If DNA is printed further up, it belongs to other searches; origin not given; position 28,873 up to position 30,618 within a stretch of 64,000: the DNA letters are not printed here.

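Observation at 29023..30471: GC-richer, divergent PLP-dependent (Cys/Met-metabolism fold) enzyme with its own strong promoter and terminator immediately upstream of the array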

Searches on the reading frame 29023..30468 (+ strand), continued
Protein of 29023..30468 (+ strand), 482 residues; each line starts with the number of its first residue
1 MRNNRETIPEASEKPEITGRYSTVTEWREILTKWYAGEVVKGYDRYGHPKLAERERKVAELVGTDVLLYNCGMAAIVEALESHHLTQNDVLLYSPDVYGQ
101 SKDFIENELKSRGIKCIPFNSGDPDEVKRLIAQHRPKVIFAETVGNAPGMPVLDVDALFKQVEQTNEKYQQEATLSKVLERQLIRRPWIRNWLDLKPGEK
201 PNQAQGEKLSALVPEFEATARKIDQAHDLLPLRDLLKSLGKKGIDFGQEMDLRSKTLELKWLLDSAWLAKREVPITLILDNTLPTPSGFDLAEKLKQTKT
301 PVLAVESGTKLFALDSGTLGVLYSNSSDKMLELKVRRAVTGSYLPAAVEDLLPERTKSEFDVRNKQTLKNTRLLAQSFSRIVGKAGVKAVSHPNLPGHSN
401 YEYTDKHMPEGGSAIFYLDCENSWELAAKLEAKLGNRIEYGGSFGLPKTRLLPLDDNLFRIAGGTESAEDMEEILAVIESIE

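Call 14: find_encoding_contigs(protein=P0007, flank=10000, max_places=2)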
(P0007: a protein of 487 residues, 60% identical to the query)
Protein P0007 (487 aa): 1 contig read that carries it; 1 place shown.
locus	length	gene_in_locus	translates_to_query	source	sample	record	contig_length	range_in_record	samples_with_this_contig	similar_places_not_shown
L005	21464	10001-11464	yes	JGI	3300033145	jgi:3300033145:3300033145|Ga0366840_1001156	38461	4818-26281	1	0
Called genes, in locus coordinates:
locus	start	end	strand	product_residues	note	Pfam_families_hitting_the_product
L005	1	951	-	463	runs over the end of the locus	PF01406:tRNA-synt_1e, PF09334:tRNA-synt_1g (weak)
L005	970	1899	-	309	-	PF01544:CorA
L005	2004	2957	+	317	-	PF01565:FAD_binding_4, PF02873:MurB_C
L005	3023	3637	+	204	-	-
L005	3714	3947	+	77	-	PF01176:eIF-1a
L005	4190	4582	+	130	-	PF00416:Ribosomal_S13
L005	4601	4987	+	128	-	PF00411:Ribosomal_S11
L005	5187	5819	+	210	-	PF00163:Ribosomal_S4, PF01479:S4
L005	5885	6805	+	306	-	PF01193:RNA_pol_L, PF01000:RNA_pol_A_bac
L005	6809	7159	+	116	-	PF01196:Ribosomal_L17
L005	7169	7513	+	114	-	PF00572:Ribosomal_L13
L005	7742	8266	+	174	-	PF01327:Pep_deformylase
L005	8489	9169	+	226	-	PF00005:ABC_tran, PF13304:AAA_21 (faint)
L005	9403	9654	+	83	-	-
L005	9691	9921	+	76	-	-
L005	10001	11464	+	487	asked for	PF01053:Cys_Met_Meta_PP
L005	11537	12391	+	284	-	PF13847:Methyltransf_31 (weak), PF13649:Methyltransf_25 (weak), PF08241:Methyltransf_11 (weak)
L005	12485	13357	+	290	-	PF08241:Methyltransf_11, PF13649:Methyltransf_25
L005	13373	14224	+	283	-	PF08241:Methyltransf_11, PF13649:Methyltransf_25, PF13847:Methyltransf_31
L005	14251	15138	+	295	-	PF08241:Methyltransf_11, PF13649:Methyltransf_25, PF13847:Methyltransf_31 (weak)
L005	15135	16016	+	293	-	-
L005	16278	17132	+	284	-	PF08241:Methyltransf_11 (weak), PF13649:Methyltransf_25 (weak)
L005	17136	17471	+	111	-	-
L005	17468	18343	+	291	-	PF08241:Methyltransf_11 (weak), PF08242:Methyltransf_12 (weak), PF13649:Methyltransf_25 (weak), PF13847:Methyltransf_31 (weak)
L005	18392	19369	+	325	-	PF01784:DUF34_NIF3 (faint)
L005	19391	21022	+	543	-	PF13386:DsbD_2, PF04055:Radical_SAM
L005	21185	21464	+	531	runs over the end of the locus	PF01875:Memo, PF01871:AMMECR1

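Call 16: find_encoding_contigs(protein=P0032, flank=10000, max_places=1)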
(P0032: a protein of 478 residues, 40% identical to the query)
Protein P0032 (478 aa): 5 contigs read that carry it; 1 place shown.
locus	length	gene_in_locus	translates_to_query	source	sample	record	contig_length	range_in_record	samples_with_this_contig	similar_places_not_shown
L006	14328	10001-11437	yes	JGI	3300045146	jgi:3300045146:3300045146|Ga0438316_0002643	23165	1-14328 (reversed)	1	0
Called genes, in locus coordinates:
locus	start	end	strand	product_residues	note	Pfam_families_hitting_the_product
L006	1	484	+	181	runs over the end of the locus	PF00281:Ribosomal_L5, PF00673:Ribosomal_L5_C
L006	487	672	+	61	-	PF00253:Ribosomal_S14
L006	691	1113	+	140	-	PF00410:Ribosomal_S8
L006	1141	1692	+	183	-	PF00347:Ribosomal_L6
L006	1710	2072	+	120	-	PF00861:Ribosomal_L18p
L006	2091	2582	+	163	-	PF00333:Ribosomal_S5, PF03719:Ribosomal_S5_C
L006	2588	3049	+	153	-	PF00828:Ribosomal_L27A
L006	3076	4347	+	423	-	PF00344:SecY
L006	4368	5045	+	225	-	PF00406:ADK, PF13207:AAA_17, PF05191:ADK_lid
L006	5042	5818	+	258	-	PF00557:Peptidase_M24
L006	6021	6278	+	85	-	PF01541:GIY-YIG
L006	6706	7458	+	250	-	PF00142:Fer4_NifH (weak), PF01656:CbiA, PF02374:ArsA_ATPase (weak), PF06564:CBP_BcsQ, PF09140:MipZ, PF10609:ParA, PF13614:AAA_31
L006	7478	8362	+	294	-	PF02195:ParB_N, PF17762:HTH_ParB, PF23552:ParB_C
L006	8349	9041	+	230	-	PF00535:Glycos_transf_2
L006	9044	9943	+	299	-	PF01073:3Beta_HSD, PF01370:Epimerase, PF02719:Polysacc_synt_2 (weak), PF04321:RmlD_sub_bind (weak), PF05368:NmrA, PF07993:NAD_binding_4 (faint), PF13460:NAD_binding_10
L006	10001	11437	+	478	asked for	PF01053:Cys_Met_Meta_PP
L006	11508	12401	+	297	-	-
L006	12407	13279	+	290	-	PF01209:Ubie_methyltran, PF13847:Methyltransf_31, PF08241:Methyltransf_11, PF13649:Methyltransf_25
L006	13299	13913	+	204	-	PF13489:Methyltransf_23, PF08241:Methyltransf_11, PF13649:Methyltransf_25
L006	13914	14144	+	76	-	-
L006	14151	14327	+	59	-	?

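Call 17: find_encoding_contigs(protein=P0038, flank=10000, max_places=1)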
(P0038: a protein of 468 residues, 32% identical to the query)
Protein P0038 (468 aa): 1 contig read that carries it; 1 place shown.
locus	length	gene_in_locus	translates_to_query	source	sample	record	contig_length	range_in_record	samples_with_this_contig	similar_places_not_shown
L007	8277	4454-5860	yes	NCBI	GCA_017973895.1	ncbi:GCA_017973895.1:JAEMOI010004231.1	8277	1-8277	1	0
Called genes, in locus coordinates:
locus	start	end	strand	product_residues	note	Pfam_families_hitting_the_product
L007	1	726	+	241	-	?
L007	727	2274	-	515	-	PF08308:PEGA (faint), PF25174:Beta-prop_THOC3 (faint), PF26550:Tricorn_2nd (faint)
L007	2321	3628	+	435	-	PF22694:CtpB_N-like (weak), PF00595:PDZ, PF13180:PDZ_2 (weak), PF17820:PDZ_6, PF03572:Peptidase_S41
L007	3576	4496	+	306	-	PF13847:Methyltransf_31, PF08241:Methyltransf_11 (weak), PF08242:Methyltransf_12 (weak), PF13649:Methyltransf_25 (weak)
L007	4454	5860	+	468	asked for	PF01053:Cys_Met_Meta_PP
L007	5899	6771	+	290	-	PF08241:Methyltransf_11, PF13649:Methyltransf_25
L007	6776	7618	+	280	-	-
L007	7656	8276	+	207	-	?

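Call 18: find_encoding_contigs(protein=P0041, flank=10000, max_places=1)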
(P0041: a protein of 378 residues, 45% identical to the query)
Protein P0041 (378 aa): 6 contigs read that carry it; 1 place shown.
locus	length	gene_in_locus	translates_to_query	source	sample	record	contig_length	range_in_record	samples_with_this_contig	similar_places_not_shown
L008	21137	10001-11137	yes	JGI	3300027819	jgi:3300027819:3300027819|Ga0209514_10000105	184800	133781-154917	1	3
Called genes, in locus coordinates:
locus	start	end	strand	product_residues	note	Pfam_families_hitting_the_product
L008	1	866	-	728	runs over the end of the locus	PF01138:RNase_PH, PF23459:S1_RRP5 (faint), PF03725:RNase_PH_C, PF01138:RNase_PH, PF03725:RNase_PH_C (weak), PF00013:KH_1, PF00575:S1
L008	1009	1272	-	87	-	PF00312:Ribosomal_S15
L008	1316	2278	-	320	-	-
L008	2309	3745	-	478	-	PF00009:GTP_EFTU, PF00071:Ras (faint), PF01926:MMR_HSR1, PF02421:FeoB_N (weak), PF10662:PduV-EutP, PF22042:EF-G_D2, PF03144:GTP_EFTU_D2 (faint), PF11987:IF-2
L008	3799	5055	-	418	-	PF08529:NusA_N, PF13184:KH_NusA_1st, PF26594:KH_NusA_2nd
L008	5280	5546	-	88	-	-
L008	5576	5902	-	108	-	-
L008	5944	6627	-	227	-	PF09365:DUF2461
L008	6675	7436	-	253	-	PF00702:Hydrolase (weak), PF05116:S6PP, PF08282:Hydrolase_3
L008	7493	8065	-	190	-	-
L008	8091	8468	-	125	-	-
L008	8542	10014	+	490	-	PF00291:PALP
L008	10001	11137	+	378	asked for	PF01053:Cys_Met_Meta_PP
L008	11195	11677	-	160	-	PF01202:SKI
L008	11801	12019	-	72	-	-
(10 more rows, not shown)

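Call 26: predict_structure(alignment_id=A1)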
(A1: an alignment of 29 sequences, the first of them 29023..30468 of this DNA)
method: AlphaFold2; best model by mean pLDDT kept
length: 482 residues; sequences in the alignment: 29
mean_pLDDT: 92.7   pTM: 0.88
mean pLDDT of the five models: 92.7, 91.5, 91.4, 89.8, 87.1
residues with pLDDT >= 90: 421; 70-90: 47; 50-70: 2; < 50: 12
segments of 3 or more residues with pLDDT < 50: 1-12
pLDDT, mean of each block of 10 residues (from residue 1): 34 70 93 90 87 95 96 96 94 95 97 97 95 96 96 96 95 95 94 91 94 97 92 95 87 93 93 95 94 96 94 93 96 94 91 93 97 98 96 96 96 97 97 96 92 96 97 97 83
secondary structure, 60 per line:
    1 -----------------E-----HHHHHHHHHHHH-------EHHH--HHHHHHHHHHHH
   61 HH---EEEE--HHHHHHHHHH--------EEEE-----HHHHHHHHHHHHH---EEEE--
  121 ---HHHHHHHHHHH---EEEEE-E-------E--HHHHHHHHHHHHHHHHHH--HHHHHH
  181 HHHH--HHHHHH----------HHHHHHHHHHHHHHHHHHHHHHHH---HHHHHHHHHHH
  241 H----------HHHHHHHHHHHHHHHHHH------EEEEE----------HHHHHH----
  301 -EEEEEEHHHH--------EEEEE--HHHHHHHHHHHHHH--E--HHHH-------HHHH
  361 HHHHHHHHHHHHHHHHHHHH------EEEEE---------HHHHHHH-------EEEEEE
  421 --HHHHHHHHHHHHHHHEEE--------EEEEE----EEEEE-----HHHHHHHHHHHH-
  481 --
elements in order: H24-35 H49-62 E66-69 H72-81 E90-93 H99-111 E115-118 H124-134 E138-142 H155-172 H175-184 H187-192 H203-226 H230-241 H252-269 E276-280 H291-296 E302-307 H308-311 E320-324 H327-340 H346-349 H357-380 E387-391 H401-407 E415-420 H423-437 E438-440 E449-453 E458-462 H468-479

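Call 29: find_related_loci(query=A3, collection=genome_contigs, flank=10000)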
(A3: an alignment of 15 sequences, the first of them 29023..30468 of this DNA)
Query A3 (482 aa) in genome_contigs; peptide patterns used: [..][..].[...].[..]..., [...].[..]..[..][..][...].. (x = any residue, [..] = any of these).
184 stretches matched a pattern; 100 encode a relative of the query (tblastn E <= 1e-3); the best 80 are kept; 80 distinct loci.
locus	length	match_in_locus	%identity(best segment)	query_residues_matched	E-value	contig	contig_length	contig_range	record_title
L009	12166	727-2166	67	3-480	0e+0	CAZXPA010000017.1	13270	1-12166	MAG TPA_asm: uncultured Gammaproteobacteria bacterium isolate SRP167671_co1_190 genome assembly, contig: NODE_5468_lengt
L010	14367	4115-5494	66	3-464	0e+0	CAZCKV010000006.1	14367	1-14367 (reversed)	MAG TPA_asm: uncultured Gammaproteobacteria bacterium isolate SRP178699_co1_504 genome assembly, contig: NODE_5499_lengt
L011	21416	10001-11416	52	16-482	2e-159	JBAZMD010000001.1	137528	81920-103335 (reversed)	MAG: Patescibacteria group bacterium isolate SO_2017_LW4_32 scaffold_126_c1_LW137-91_2017, whole genome shotgun sequence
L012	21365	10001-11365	53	33-482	3e-154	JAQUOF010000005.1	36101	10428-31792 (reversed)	MAG: Patescibacteria group bacterium isolate STD1_195 NODE_2287_length_36101_cov_10.848946_Sandtown_D1, whole genome sho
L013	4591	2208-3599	50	13-481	1e-152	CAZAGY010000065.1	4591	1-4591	MAG TPA_asm: uncultured Gammaproteobacteria bacterium isolate SRP178699_co1_485 genome assembly, contig: NODE_28364_leng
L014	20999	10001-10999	38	43-467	3e-25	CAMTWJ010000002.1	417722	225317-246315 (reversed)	MAG: uncultured Candidatus Saccharibacteria bacterium isolate G02_MAG_00014 genome assembly, contig: G02_MAG_00014_00000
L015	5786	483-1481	41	43-467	4e-20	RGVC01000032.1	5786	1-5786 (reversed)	MAG: bacterium isolate WB9_2_340 contig_100_31, whole genome shotgun sequence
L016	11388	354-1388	32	43-480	1e-19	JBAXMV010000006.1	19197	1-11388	MAG: bacterium isolate ELA462 MAG462_6, whole genome shotgun sequence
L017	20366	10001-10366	34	43-166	6e-10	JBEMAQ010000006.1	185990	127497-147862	MAG: Solibacillus sp. isolate 233_Win.4 NODE_12_length_185990_cov_69.421007, whole genome shotgun sequence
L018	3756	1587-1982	33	43-176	1e-9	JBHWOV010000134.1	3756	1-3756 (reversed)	MAG: Aerococcaceae bacterium isolate MAG_SW_CA_143 k141_4401880, whole genome shotgun sequence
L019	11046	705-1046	33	43-158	4e-9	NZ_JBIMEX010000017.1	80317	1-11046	Oceanobacillus sp. CF4.6 17, whole genome shotgun sequence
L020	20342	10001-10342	33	43-158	5e-9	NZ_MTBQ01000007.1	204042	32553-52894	Oceanobacillus rekensis strain PT-11 scaffold7, whole genome shotgun sequence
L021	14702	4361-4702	34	43-158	1e-8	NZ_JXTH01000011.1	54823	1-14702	Anoxybacillus thermarum strain AF/04 contig000011, whole genome shotgun sequence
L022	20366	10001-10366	31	43-166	1e-8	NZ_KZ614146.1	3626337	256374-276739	Salipaludibacillus neizhouensis strain DSM 19794 Scaffold1, whole genome shotgun sequence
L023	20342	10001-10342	33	43-158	1e-7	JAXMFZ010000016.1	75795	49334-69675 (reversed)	MAG: Gammaproteobacteria bacterium isolate STL-PRO100 C3.186.fa-16, whole genome shotgun sequence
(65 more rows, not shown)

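Call 30: fold_search(model_id=the predicted structure, library=pdb)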
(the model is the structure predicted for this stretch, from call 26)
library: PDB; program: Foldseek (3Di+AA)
matches with E <= 10: 1850; with E <= 0.001: 908
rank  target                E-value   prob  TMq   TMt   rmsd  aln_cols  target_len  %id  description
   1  5e4z                  3.4e-18  1.00  0.59  0.70   4.8       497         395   15  Crystal structure of methionine gamma-lyase from Citrobacter freundii with C115A substitution (released 2016-10-12)
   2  8sf6_F                3.6e-18  1.00  0.60  0.67   6.3       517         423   16  Promiscuous amino acid gamma synthase from Caldicellulosiruptor hydrothermalis in closed conformation (released 2023-12-27)
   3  4l0o_C                4.0e-18  1.00  0.57  0.74   4.4       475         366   18  Structure determination of cystathionine gamma-synthase from Helicobacter pylori (released 2013-12-25)
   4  8bis_A                5.0e-18  1.00  0.61  0.72   4.0       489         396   14  Crystal structure of cystathionine gamma-lyase from Toxoplasma gondii in complex with DL-propargylglycine (released 2023-04-12)
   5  8sf6_A                5.2e-18  1.00  0.59  0.66   7.1       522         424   16  Promiscuous amino acid gamma synthase from Caldicellulosiruptor hydrothermalis in closed conformation (released 2023-12-27)
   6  8sf6_E                5.2e-18  1.00  0.58  0.65   6.5       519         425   15  Promiscuous amino acid gamma synthase from Caldicellulosiruptor hydrothermalis in closed conformation (released 2023-12-27)
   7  1qgn_A                5.5e-18  1.00  0.60  0.72   6.0       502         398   16  CYSTATHIONINE GAMMA-SYNTHASE FROM NICOTIANA TABACUM (released 1999-08-25)
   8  8biz_E                5.9e-18  1.00  0.60  0.72   4.4       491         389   14  Cystathionine gamma-lyase from Toxoplasma gondii in complex with cysteine (released 2023-04-12)
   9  8sf6_C                6.2e-18  1.00  0.60  0.67   7.0       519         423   16  Promiscuous amino acid gamma synthase from Caldicellulosiruptor hydrothermalis in closed conformation (released 2023-12-27)
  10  8biw_A                7.7e-18  1.00  0.60  0.73   4.0       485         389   15  Cystathionine gamma-lyase N360S mutant in complex with DL-propargylglycine (released 2023-04-12)
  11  8bix_A                8.6e-18  1.00  0.61  0.73   3.8       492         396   14  Cystathionine gamma-lyase N360S mutant from Toxoplasma gondii in complex with cystathionine (released 2023-04-12)
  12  7nl1_C                1.0e-17  1.00  0.61  0.72   3.8       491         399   15  Crystal structure of cystathionine gamma-lyase from Toxoplasma gondii (released 2022-03-02)
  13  6egr                  1.0e-17  1.00  0.59  0.71   4.7       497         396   15  Crystal structure of Citrobacter freundii methionine gamma-lyase with V358Y replacement (released 2018-10-10)
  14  8wkr_A                1.0e-17  1.00  0.56  0.66   4.6       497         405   15  Crystal structure of O-acetylhomoserine sulfhydrylase from Lactobacillus plantarum in the open form (released 2024-02-14)
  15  7nl1_E                1.1e-17  1.00  0.60  0.73   4.7       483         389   15  Crystal structure of cystathionine gamma-lyase from Toxoplasma gondii (released 2022-03-02)
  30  4l0o_O                3.0e-17  1.00  0.57  0.74   7.5       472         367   18  Structure determination of cystathionine gamma-synthase from Helicobacter pylori (released 2013-12-25)
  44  4l0o_E                5.2e-17  1.00  0.58  0.75   4.8       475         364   18  Structure determination of cystathionine gamma-synthase from Helicobacter pylori (released 2013-12-25)
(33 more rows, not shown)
